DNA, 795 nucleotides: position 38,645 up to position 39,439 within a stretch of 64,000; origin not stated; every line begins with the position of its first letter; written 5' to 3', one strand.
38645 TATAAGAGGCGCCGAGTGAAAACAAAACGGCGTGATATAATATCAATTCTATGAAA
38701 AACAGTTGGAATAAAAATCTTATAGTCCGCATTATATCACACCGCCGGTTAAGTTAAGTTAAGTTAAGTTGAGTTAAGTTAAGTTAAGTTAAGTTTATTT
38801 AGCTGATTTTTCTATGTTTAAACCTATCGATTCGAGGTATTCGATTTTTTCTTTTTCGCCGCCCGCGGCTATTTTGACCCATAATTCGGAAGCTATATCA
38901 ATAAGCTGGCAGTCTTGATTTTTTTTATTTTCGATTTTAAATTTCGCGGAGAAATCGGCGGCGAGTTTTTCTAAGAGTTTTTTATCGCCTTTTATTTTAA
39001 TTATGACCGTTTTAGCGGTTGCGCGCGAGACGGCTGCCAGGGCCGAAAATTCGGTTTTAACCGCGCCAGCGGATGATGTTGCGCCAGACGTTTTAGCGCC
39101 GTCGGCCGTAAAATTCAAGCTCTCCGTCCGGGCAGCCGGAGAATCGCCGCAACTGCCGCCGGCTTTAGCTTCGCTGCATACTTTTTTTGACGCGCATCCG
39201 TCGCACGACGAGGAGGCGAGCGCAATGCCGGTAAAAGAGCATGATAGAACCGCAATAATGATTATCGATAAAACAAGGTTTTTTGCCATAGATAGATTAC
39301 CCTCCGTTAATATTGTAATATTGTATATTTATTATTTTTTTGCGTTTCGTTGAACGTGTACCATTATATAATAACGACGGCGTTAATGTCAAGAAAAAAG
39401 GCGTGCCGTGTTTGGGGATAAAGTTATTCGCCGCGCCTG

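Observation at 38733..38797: Pentanucleotide microsatellite (AACTT)~9 occupying an entire minus-strand intergenic region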

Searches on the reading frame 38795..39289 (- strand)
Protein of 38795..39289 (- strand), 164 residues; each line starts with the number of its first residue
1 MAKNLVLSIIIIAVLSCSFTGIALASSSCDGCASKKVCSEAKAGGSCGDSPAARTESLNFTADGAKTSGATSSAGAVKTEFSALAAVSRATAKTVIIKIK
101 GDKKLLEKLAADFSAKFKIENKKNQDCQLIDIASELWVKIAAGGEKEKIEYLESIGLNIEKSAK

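Call 6: search_protein_families(library=pfam, proteins=[window:38795-39289:-], max_evalue=0.01)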
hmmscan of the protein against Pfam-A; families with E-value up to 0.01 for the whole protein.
window:38795-39289:- (164 aa): 0 families

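Call 8: find_encoding_contigs(protein=window:38795-39289:-, flank=6000, max_places=10)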
Protein window:38795-39289:- (164 aa): 5 contigs read that carry it; 3 places shown.
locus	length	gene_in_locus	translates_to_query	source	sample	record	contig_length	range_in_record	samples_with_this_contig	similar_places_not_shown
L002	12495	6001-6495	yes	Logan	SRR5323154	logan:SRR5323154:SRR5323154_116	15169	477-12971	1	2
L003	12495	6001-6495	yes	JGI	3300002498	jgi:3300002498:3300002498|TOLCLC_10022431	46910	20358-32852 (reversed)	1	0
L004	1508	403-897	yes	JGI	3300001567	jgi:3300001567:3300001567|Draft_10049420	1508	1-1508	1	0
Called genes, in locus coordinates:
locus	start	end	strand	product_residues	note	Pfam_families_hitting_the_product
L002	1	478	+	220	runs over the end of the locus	PF00578:AhpC-TSA, PF08534:Redoxin, PF00085:Thioredoxin, PF13098:Thioredoxin_2, PF13905:Thioredoxin_8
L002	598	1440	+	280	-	PF04951:Peptidase_M55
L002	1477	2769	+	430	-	PF00158:Sigma54_activat, PF13191:AAA_16 (weak), PF14532:Sigma54_activ_2, PF00004:AAA (weak), PF07728:AAA_5, PF25601:AAA_lid_14, PF02954:HTH_8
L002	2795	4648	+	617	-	PF01541:GIY-YIG, PF27096:UvrC_M, PF02151:UVR, PF22920:UvrC_RNaseH, PF08459:UvrC_RNaseH_dom, PF12826:HHH_2 (weak), PF14520:HHH_5 (weak)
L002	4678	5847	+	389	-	PF00155:Aminotran_1_2, PF01053:Cys_Met_Meta_PP (weak)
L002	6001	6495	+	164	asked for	-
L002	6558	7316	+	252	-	PF00037:Fer4 (faint), PF12838:Fer4_7 (faint), PF12801:Fer4_5, PF13237:Fer4_10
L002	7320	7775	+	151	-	-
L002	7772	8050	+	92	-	-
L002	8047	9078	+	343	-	PF01515:PTA_PTB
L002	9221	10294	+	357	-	PF00871:Acetate_kinase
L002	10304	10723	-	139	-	-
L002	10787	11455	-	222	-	-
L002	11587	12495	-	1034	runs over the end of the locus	?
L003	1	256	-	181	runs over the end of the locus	PF00440:TetR_N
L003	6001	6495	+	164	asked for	-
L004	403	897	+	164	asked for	-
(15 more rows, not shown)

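Call 12: find_homologous_proteins(query=window:38795-39289:-, max_evalue=0.001)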
Query window:38795-39289:- (164 aa): 10 proteins with E <= 0.001 among 328 candidates.
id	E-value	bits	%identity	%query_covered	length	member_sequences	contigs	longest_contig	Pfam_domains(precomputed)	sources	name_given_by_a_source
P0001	5.5e-93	327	100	100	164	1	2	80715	-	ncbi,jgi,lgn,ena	-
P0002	4.5e-83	295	91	100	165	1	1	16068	-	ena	-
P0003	1.2e-73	264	84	92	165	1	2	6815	-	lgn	-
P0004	5.9e-69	249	78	100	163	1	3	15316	-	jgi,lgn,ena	-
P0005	6.9e-68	245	76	100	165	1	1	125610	-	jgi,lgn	jgi:hypothetical protein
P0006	5.4e-66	239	80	93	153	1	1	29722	-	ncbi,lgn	-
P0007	1.9e-45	173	57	98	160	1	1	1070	-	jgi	-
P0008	1.5e-42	163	56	99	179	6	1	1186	-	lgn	-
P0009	1.4e-41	160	53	98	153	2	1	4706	-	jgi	-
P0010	1.2e-38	151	50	98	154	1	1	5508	-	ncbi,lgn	-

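Call 13: find_encoding_contigs(protein=P0002, flank=4000, max_places=4)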
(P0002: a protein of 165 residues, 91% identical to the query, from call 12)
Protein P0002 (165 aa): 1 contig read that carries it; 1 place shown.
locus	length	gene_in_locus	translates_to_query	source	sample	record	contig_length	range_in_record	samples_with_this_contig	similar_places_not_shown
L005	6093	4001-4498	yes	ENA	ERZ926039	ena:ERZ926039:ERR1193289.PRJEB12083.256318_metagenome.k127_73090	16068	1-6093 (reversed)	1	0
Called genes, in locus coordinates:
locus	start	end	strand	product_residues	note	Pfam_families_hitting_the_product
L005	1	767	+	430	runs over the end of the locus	PF00158:Sigma54_activat, PF13191:AAA_16 (weak), PF14532:Sigma54_activ_2, PF00004:AAA (weak), PF07728:AAA_5, PF25601:AAA_lid_14, PF02954:HTH_8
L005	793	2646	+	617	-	PF01541:GIY-YIG, PF27096:UvrC_M, PF02151:UVR, PF22920:UvrC_RNaseH, PF08459:UvrC_RNaseH_dom, PF12826:HHH_2 (weak), PF14520:HHH_5 (weak)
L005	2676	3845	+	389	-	PF00155:Aminotran_1_2, PF01041:DegT_DnrJ_EryC1 (faint), PF01053:Cys_Met_Meta_PP (weak)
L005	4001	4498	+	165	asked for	-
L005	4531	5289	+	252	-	PF00037:Fer4 (faint), PF12801:Fer4_5, PF13237:Fer4_10 (weak)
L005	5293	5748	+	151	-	-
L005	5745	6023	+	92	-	-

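Call 14: find_encoding_contigs(protein=P0003, flank=4000, max_places=4)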
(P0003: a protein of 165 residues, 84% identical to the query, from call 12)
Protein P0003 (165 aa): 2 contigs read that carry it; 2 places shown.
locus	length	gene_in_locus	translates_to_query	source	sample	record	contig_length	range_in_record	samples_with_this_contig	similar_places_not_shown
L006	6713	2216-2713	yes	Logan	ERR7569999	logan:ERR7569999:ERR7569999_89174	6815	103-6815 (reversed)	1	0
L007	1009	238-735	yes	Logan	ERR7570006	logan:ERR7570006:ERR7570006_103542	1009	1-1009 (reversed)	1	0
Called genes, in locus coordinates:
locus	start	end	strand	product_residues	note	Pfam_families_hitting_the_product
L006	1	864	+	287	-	?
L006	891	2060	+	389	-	PF00155:Aminotran_1_2, PF01041:DegT_DnrJ_EryC1 (weak), PF01053:Cys_Met_Meta_PP (weak)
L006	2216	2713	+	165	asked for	-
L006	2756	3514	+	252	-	PF00037:Fer4 (faint), PF12801:Fer4_5, PF13237:Fer4_10 (weak)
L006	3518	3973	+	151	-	-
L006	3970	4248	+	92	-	-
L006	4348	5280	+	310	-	PF01515:PTA_PTB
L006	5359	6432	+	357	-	PF00871:Acetate_kinase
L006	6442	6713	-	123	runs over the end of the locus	?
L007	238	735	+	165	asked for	-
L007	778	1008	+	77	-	?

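Call 15: find_encoding_contigs(protein=P0004, flank=4000, max_places=4)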
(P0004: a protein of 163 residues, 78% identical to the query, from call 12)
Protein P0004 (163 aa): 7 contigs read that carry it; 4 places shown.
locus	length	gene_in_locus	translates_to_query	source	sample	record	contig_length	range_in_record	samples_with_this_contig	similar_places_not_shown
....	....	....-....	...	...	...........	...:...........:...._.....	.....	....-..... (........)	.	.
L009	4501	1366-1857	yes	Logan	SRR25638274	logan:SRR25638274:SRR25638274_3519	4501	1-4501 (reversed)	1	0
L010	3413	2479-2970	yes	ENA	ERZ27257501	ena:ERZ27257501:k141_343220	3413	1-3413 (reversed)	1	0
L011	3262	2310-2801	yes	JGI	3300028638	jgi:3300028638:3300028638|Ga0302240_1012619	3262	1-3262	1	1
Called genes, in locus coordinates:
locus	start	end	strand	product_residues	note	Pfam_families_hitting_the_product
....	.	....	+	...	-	?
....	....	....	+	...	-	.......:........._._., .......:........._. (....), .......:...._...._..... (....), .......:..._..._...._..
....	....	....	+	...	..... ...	-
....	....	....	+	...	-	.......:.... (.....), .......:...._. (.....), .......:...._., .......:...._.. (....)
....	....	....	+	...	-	-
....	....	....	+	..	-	-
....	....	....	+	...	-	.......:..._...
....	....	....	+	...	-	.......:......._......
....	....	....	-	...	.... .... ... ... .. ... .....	-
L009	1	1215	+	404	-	?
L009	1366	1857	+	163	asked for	-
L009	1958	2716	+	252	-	PF00037:Fer4 (faint), PF12838:Fer4_7 (faint), PF12801:Fer4_5, PF13237:Fer4_10 (weak)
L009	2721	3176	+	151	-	-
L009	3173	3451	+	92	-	-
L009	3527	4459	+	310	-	PF01515:PTA_PTB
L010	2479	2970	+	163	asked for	-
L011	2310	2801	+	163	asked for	-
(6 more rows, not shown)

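Call 16: find_encoding_contigs(protein=P0005, flank=4000, max_places=4)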
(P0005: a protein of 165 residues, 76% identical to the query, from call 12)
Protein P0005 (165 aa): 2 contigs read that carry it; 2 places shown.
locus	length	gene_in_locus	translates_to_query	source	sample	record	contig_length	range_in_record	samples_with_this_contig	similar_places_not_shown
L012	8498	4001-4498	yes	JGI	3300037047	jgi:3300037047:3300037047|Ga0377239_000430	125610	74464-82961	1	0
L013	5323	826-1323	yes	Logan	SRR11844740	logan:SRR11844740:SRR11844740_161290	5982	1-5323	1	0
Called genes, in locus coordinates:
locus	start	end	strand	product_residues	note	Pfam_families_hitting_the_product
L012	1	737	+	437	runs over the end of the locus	PF00158:Sigma54_activat, PF13191:AAA_16 (weak), PF14532:Sigma54_activ_2, PF00004:AAA (weak), PF07728:AAA_5, PF25601:AAA_lid_14, PF02954:HTH_8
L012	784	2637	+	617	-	PF01541:GIY-YIG, PF27096:UvrC_M, PF02151:UVR, PF22920:UvrC_RNaseH, PF08459:UvrC_RNaseH_dom, PF12826:HHH_2 (weak), PF14520:HHH_5 (weak)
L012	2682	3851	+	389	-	PF00155:Aminotran_1_2, PF01041:DegT_DnrJ_EryC1 (weak), PF01053:Cys_Met_Meta_PP (weak)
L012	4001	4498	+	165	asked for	-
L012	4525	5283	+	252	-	PF00037:Fer4 (faint), PF12838:Fer4_7 (faint), PF12801:Fer4_5, PF13237:Fer4_10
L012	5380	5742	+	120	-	-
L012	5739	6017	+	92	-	-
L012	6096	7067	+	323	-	PF01515:PTA_PTB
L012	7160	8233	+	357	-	PF00871:Acetate_kinase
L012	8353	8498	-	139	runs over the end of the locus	-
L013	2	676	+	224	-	?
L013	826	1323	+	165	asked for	-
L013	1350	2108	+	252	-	PF00037:Fer4 (faint), PF12838:Fer4_7 (faint), PF12801:Fer4_5, PF13237:Fer4_10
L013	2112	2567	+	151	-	-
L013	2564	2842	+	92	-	-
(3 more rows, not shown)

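Call 17: find_encoding_contigs(protein=P0006, flank=4000, max_places=4)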
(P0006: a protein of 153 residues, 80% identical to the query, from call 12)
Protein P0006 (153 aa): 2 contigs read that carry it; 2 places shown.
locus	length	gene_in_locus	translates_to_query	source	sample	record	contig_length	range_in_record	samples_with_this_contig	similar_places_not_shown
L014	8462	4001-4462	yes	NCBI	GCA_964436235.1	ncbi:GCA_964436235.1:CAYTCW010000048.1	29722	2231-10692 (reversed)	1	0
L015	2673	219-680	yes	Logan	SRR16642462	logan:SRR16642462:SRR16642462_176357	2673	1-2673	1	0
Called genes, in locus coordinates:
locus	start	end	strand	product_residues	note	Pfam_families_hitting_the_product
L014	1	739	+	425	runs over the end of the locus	PF00158:Sigma54_activat, PF13191:AAA_16 (weak), PF14532:Sigma54_activ_2, PF00004:AAA (weak), PF07724:AAA_2 (weak), PF07728:AAA_5, PF25601:AAA_lid_14, PF02954:HTH_8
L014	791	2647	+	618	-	PF01541:GIY-YIG, PF27096:UvrC_M, PF02151:UVR, PF22920:UvrC_RNaseH, PF08459:UvrC_RNaseH_dom, PF12826:HHH_2 (weak), PF14520:HHH_5 (weak)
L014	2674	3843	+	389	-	PF00155:Aminotran_1_2, PF01041:DegT_DnrJ_EryC1 (weak), PF01053:Cys_Met_Meta_PP (weak)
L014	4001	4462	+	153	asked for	-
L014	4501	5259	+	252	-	PF00037:Fer4 (faint), PF12801:Fer4_5, PF13237:Fer4_10 (weak)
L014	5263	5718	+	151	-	-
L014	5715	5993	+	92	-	-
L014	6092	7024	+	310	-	PF01515:PTA_PTB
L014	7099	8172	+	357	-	PF00871:Acetate_kinase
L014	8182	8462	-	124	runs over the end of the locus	-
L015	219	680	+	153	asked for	-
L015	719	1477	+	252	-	PF00037:Fer4 (faint), PF12801:Fer4_5, PF13237:Fer4_10 (weak)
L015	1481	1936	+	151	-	-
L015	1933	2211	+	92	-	-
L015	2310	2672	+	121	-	?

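Call 20: find_encoding_contigs(protein=P0010, flank=4000, max_places=3)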
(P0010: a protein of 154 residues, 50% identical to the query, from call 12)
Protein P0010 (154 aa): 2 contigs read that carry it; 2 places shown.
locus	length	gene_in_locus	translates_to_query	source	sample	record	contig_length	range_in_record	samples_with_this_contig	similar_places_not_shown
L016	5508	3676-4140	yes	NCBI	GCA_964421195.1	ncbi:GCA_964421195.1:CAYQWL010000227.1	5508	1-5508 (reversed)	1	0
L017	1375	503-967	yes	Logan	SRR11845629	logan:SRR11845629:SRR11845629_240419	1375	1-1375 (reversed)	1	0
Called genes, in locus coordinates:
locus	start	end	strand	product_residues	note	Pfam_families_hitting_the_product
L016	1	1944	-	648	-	?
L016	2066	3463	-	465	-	-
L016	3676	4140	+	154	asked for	-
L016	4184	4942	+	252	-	PF00037:Fer4 (faint), PF12801:Fer4_5, PF13237:Fer4_10 (weak)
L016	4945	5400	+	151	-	-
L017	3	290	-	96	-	?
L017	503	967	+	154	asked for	-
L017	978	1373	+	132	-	?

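Call 21: find_encoding_contigs(protein=P0009, flank=4000, max_places=3)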
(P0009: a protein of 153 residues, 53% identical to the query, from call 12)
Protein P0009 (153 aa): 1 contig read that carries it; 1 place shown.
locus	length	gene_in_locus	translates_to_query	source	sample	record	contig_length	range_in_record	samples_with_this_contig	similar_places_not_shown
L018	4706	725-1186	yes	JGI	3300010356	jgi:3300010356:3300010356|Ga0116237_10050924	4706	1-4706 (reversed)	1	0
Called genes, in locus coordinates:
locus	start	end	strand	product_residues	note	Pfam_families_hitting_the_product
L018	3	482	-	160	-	?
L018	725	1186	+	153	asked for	-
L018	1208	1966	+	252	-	PF12801:Fer4_5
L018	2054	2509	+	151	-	-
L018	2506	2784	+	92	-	-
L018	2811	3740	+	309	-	PF01515:PTA_PTB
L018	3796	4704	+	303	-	?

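Call 24: find_related_loci(query=A2, collection=genome_contigs, flank=6000)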
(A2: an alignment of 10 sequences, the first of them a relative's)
Query A2 (164 aa) in genome_contigs; peptide patterns used: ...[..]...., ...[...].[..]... (x = any residue, [..] = any of these).
430 stretches matched a pattern; 5 encode a relative of the query (tblastn E <= 1e-3); 5 distinct loci.
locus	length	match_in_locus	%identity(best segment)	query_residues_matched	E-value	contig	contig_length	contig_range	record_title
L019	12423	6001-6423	80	13-164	6e-67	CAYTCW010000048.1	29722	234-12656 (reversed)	MAG TPA_asm: uncultured bacterium isolate SRP192927_co10_55 genome assembly, contig: NODE_828_length_29722_cov_10.953180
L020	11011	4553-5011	56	1-162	7e-52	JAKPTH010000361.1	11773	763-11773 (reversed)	MAG: bacterium isolate JPNA_metabat.86 k141_700417, whole genome shotgun sequence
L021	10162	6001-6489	60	1-164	1e-51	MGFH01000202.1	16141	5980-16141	MAG: Candidatus Wallbacteria bacterium GWC2_49_35 gwc2_scaffold_5931, whole genome shotgun sequence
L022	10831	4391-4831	53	1-156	1e-47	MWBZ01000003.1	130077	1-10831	MAG: bacterium ADurb.Bin243 isolate ADurb.Bin243 BWY32_contig000003, whole genome shotgun sequence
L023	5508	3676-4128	50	1-161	3e-44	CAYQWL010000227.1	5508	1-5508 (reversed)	MAG TPA_asm: uncultured bacterium isolate SRP263991_co4_139 genome assembly, contig: NODE_24701_length_5508_cov_5.536035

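Call 40: find_encoding_contigs(protein=P0007, flank=2000, max_places=3)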
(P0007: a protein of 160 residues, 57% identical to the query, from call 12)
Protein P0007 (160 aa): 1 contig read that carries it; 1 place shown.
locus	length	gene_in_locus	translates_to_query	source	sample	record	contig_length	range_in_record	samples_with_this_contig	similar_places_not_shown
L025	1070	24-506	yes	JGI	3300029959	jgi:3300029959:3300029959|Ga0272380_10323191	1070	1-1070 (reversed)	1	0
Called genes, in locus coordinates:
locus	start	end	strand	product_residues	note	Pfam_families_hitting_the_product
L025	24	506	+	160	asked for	-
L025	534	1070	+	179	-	?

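Call 41: find_encoding_contigs(protein=P0008, flank=2000, max_places=3)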
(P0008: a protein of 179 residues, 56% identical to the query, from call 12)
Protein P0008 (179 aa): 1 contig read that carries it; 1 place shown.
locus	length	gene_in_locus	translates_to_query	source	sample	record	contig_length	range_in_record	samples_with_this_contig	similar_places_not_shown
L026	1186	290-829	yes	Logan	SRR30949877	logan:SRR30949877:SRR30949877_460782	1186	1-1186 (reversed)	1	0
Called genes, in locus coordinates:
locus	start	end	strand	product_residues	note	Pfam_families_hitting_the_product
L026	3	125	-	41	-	?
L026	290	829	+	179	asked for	-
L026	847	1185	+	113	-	?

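Call 42: search_protein_families(library=ncbifam, proteins=[window:38795-39289:-], max_evalue=0.01)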
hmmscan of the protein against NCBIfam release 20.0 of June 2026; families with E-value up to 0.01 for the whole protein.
window:38795-39289:- (164 aa): 0 families
